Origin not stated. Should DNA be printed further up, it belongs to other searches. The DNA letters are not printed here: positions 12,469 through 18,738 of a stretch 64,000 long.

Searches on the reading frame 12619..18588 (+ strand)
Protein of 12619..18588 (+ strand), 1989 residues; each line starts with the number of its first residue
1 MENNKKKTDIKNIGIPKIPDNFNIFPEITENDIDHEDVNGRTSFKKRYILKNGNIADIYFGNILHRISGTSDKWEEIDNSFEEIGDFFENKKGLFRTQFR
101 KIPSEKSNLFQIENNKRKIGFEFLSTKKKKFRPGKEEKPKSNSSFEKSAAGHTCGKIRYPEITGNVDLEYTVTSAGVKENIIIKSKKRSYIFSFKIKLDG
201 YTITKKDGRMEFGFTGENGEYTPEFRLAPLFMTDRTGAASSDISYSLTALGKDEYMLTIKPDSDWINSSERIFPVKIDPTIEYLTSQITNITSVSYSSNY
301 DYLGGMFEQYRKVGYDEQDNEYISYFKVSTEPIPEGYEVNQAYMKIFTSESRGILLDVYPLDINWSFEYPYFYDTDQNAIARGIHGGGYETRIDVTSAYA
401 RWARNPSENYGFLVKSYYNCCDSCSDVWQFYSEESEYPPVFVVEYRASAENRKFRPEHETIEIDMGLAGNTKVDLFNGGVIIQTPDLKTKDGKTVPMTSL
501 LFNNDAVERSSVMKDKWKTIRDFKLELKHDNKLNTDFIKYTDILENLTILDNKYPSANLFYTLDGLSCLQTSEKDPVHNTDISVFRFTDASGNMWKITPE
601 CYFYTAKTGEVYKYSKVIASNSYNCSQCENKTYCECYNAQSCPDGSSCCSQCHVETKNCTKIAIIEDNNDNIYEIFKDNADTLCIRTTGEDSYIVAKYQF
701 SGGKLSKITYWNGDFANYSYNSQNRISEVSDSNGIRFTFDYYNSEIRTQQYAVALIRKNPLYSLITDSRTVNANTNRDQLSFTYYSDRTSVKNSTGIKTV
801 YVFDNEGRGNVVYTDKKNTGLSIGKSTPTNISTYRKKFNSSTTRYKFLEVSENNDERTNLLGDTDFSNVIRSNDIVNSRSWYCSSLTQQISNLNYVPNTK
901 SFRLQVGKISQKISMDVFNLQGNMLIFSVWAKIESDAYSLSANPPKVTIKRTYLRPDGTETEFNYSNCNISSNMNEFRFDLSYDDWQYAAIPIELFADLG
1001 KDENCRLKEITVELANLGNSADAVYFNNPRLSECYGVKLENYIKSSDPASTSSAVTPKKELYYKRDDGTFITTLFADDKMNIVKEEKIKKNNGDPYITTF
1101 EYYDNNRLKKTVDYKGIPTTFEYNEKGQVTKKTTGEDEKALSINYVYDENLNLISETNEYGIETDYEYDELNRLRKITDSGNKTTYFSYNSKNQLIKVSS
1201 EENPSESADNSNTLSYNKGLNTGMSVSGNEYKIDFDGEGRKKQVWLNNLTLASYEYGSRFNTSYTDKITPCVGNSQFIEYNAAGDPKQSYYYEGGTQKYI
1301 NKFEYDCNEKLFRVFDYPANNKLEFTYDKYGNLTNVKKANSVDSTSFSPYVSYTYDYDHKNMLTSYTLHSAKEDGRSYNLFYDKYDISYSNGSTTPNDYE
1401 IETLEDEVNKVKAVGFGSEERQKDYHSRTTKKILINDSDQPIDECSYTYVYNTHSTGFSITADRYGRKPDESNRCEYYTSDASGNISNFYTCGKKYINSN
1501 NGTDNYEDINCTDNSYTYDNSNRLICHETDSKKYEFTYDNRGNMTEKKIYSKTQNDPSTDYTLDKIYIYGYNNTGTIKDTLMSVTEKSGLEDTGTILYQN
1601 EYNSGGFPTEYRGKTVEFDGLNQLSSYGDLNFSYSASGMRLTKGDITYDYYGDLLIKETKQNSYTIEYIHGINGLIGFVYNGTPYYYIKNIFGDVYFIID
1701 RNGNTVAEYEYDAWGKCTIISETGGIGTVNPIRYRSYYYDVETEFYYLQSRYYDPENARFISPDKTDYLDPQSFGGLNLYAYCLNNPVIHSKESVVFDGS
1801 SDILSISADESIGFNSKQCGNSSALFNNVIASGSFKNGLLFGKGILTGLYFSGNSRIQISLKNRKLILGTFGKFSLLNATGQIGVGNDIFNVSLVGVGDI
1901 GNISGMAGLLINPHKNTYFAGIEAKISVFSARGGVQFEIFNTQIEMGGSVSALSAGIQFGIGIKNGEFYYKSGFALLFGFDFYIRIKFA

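Call 4: search_protein_families(library=pfam, proteins=[window:12619-18588:+], max_evalue=0.01)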
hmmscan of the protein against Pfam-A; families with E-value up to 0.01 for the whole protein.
window:12619-18588:+ (1989 aa): 1 family
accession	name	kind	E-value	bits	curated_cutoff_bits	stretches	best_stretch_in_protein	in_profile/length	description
PF05593.20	RHS_repeat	-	3.6e-19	69.1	22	2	1147-1182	1-36/38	RHS Repeat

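Call 5: search_protein_families(library=ncbifam, proteins=[window:12619-18588:+], max_evalue=0.01)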
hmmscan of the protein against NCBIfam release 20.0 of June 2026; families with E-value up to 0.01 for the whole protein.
window:12619-18588:+ (1989 aa): 3 families
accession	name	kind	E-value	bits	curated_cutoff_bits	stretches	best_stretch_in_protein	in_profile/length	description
TIGR03696.1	Rhs_assc_core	domain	5.3e-18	65.3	32.5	1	1711-1789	1-69/76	RHS repeat-associated core domain-containing protein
TIGR01643.1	YD_repeat_2x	repeat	1.9e-13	50.3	15.8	1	1147-1187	1-41/42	YD repeat-containing protein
NF033679.1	DNRLRE_dom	domain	1.1e-09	38.5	34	1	297-443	11-163/164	DNRLRE domain-containing protein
